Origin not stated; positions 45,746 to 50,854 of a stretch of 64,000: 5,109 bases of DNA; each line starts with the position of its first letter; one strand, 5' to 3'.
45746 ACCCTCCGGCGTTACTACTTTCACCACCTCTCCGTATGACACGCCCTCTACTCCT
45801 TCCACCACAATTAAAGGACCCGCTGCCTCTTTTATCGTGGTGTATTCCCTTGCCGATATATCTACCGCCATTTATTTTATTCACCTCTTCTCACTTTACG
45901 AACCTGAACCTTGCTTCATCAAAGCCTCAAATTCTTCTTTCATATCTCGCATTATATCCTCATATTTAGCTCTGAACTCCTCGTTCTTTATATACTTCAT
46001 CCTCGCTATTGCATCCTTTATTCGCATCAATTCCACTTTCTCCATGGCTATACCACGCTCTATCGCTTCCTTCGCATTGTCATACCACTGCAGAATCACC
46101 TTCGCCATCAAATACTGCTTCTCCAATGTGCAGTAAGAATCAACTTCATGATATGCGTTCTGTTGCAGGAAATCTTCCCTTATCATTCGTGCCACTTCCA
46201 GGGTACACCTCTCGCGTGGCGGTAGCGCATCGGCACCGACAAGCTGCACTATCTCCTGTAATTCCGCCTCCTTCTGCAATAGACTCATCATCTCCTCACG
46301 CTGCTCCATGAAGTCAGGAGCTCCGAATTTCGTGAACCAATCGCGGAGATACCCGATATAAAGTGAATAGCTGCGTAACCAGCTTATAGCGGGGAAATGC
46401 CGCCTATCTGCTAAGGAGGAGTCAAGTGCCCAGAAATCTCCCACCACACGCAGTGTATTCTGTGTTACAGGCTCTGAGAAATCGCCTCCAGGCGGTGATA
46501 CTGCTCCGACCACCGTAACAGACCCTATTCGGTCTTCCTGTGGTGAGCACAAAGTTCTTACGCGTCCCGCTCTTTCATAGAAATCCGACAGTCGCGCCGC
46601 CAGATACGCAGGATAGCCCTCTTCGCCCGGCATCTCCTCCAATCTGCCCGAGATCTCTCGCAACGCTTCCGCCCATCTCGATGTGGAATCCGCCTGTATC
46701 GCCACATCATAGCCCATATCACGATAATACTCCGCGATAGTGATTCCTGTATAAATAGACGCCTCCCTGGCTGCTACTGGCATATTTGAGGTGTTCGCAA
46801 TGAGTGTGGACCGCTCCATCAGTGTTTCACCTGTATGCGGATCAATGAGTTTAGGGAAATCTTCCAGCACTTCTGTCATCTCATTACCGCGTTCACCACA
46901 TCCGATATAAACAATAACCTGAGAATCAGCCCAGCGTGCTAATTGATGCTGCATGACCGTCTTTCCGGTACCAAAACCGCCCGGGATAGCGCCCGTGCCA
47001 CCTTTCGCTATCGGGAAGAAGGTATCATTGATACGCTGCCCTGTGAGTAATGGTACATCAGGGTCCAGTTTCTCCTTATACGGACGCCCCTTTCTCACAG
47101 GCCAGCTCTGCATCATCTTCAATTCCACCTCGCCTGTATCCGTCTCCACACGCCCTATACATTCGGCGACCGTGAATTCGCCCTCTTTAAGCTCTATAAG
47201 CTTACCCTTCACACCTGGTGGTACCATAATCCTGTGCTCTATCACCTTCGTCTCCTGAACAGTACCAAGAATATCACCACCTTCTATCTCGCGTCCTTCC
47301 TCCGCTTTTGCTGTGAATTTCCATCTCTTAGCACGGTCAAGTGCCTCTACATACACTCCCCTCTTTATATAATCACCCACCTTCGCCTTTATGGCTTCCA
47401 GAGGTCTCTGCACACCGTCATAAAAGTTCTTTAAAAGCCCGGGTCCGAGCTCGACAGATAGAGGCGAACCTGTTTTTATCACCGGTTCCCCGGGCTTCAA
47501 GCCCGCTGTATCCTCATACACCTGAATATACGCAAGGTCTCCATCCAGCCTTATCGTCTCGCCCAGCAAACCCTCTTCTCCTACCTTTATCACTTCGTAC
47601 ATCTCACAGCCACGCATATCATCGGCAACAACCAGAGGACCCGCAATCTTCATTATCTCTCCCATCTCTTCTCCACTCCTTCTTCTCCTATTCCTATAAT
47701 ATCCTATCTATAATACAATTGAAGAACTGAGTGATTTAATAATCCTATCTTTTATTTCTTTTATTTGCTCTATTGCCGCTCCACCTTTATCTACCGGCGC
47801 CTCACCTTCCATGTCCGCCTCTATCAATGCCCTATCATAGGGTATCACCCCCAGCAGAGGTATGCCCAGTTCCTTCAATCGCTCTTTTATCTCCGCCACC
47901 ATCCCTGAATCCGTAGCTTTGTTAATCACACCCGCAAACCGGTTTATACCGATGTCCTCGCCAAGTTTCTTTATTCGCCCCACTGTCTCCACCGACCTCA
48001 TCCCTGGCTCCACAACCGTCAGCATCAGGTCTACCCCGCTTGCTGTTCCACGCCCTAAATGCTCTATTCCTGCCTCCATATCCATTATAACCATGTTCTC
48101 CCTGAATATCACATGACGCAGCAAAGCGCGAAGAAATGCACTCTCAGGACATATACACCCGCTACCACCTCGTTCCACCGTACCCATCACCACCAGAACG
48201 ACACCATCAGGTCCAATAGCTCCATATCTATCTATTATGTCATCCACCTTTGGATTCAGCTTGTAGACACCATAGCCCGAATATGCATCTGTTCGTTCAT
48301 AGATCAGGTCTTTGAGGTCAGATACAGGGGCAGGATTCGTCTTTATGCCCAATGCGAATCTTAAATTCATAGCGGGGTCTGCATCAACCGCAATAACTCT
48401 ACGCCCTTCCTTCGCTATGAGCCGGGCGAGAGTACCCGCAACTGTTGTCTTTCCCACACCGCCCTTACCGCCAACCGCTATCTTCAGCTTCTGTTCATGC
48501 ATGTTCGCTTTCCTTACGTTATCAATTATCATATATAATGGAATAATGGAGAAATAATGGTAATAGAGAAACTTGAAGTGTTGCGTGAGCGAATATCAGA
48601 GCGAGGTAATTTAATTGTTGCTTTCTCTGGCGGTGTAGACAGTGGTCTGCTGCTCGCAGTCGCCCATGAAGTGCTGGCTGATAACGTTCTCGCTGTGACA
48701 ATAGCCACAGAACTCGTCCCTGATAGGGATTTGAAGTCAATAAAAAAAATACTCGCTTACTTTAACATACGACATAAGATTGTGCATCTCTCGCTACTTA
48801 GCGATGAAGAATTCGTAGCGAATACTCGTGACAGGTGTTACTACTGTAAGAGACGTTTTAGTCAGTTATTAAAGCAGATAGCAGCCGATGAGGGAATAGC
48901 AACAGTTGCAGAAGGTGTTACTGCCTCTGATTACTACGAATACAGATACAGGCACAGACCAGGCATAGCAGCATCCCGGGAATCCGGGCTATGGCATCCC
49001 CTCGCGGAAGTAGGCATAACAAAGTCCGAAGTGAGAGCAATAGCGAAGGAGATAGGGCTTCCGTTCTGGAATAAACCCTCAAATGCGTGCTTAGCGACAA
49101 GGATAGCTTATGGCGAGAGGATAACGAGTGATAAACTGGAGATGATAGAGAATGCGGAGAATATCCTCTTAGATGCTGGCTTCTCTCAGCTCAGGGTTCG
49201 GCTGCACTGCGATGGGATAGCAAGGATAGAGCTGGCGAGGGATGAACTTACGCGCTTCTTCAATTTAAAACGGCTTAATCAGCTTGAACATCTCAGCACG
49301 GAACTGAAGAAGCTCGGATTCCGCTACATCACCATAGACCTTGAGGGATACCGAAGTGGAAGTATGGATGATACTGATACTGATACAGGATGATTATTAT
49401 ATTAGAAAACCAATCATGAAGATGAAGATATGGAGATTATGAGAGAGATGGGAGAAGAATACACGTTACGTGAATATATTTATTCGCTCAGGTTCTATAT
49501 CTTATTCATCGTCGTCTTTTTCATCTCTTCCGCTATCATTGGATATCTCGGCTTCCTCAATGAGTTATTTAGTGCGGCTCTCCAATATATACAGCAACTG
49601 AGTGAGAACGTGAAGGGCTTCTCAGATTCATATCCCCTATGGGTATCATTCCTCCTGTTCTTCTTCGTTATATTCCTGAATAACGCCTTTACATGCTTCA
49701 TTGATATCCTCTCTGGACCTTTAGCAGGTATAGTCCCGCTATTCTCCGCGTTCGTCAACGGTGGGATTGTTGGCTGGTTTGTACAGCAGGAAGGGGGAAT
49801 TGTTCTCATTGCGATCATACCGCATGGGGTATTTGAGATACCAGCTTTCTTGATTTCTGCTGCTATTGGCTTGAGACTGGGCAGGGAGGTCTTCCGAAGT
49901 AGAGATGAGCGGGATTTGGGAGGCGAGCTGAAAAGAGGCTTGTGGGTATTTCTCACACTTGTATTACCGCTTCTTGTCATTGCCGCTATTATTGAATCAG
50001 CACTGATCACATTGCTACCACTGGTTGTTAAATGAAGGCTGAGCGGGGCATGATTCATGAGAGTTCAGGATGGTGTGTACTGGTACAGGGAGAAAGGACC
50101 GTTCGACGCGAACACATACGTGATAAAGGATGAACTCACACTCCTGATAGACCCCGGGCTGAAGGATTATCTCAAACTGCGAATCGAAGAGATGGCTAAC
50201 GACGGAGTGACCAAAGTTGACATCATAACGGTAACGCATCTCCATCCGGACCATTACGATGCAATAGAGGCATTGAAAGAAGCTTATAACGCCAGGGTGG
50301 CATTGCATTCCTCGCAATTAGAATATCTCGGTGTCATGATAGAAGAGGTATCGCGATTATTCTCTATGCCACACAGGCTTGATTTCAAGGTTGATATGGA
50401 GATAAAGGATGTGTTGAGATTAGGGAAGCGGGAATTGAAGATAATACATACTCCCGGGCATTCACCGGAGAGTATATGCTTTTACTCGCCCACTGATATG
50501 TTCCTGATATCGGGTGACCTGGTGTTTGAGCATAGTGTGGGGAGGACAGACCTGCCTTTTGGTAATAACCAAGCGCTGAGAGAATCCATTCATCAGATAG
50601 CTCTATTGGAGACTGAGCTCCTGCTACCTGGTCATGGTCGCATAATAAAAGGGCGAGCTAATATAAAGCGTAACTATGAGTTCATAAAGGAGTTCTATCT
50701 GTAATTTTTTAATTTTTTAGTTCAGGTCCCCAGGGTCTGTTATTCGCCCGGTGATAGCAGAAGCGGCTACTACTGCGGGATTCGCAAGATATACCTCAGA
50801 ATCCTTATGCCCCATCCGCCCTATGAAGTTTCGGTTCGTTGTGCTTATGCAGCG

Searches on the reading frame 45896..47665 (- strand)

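Call 19: search_protein_families(library=pfam, proteins=[window:45896-47665:-], max_evalue=0.00001)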
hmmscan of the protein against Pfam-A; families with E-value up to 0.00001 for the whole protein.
window:45896-47665:- (589 aa): 4 families
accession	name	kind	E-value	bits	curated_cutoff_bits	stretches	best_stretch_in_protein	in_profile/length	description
PF00006.31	ATP-synt_ab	-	4.8e-73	245.8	29.5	1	209-434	1-213/213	ATP synthase alpha/beta family, nucleotide-binding domain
PF16886.11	ATP-synt_ab_Xtn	-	6.4e-32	109.6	25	1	106-191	1-88/88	ATPsynthase alpha/beta subunit barrel-sandwich domain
PF22919.1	ATP-synt_VA_C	-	2.6e-28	98.5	24.7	1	442-543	2-99/101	C-terminal domain of V and A type ATP synthase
PF02874.29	ATP-synt_ab_N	-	1e-16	61.6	20.9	1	4-66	1-69/69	ATP synthase alpha/beta family, beta-barrel domain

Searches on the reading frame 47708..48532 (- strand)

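Call 85: search_protein_families(library=pfam, proteins=[window:47708-48532:-], max_evalue=0.00001)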
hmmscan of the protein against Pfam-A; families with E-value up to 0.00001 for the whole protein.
window:47708-48532:- (274 aa): 6 families
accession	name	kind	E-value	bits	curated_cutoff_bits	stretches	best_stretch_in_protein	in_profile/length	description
PF01656.29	CbiA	-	1.3e-23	83.7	25.4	1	18-247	2-125/125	CobQ/CobB/MinD/ParA nucleotide binding domain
PF13614.12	AAA_31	-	1.3e-11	45.2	27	1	22-67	9-54/177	AAA domain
PF02374.21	ArsA_ATPase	-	1.6e-10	41.1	24.3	1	18-66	4-52/305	Anion-transporting ATPase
PF10609.15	ParA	-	1.8e-08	34.5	27.1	1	19-52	7-41/246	NUBPL iron-transfer P-loop NTPase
PF00142.24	Fer4_NifH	-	3.3e-08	33.8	25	0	17-66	2-52/271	4Fe-4S iron sulfur cluster binding proteins, NifH/frxC family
PF06564.18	CBP_BcsQ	-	7.7e-06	26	21.3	0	21-63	8-50/234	Cellulose biosynthesis protein BcsQ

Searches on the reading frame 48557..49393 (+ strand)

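Call 85: search_protein_families(library=pfam, proteins=[window:48557-49393:+], max_evalue=0.00001)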
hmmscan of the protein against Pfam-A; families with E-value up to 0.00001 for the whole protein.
window:48557-49393:+ (278 aa): 3 families
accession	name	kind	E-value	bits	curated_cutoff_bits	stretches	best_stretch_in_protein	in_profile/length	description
PF01171.26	ATP_bind_3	-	1.8e-06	28.2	27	1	19-178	2-171/182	PP-loop family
PF06508.19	QueC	-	2.3e-06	27.7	22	0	20-84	3-66/210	Queuosine biosynthesis protein QueC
PF00733.27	Asn_synthase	-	9.3e-06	26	21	0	10-96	11-94/354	Asparagine synthase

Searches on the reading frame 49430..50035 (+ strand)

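Call 85: search_protein_families(library=pfam, proteins=[window:49430-50035:+], max_evalue=0.00001)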
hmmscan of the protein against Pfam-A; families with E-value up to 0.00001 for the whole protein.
window:49430-50035:+ (201 aa): 1 family
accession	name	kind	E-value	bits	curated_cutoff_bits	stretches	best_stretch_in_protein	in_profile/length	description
PF01944.22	SpoIIM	-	6.4e-25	88.4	26.9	1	28-190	2-159/163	Stage II sporulation protein M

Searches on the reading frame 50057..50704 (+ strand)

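Call 85: search_protein_families(library=pfam, proteins=[window:50057-50704:+], max_evalue=0.00001)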
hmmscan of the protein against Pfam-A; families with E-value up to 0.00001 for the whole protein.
window:50057-50704:+ (215 aa): 2 families
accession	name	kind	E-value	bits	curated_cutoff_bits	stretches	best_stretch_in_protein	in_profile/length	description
PF00753.33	Lactamase_B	-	3.8e-28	99.2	22.7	1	14-193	2-196/196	Metallo-beta-lactamase superfamily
PF19583.5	ODP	-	5.2e-11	43.2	27.2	1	17-156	2-137/194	ODP family beta lactamase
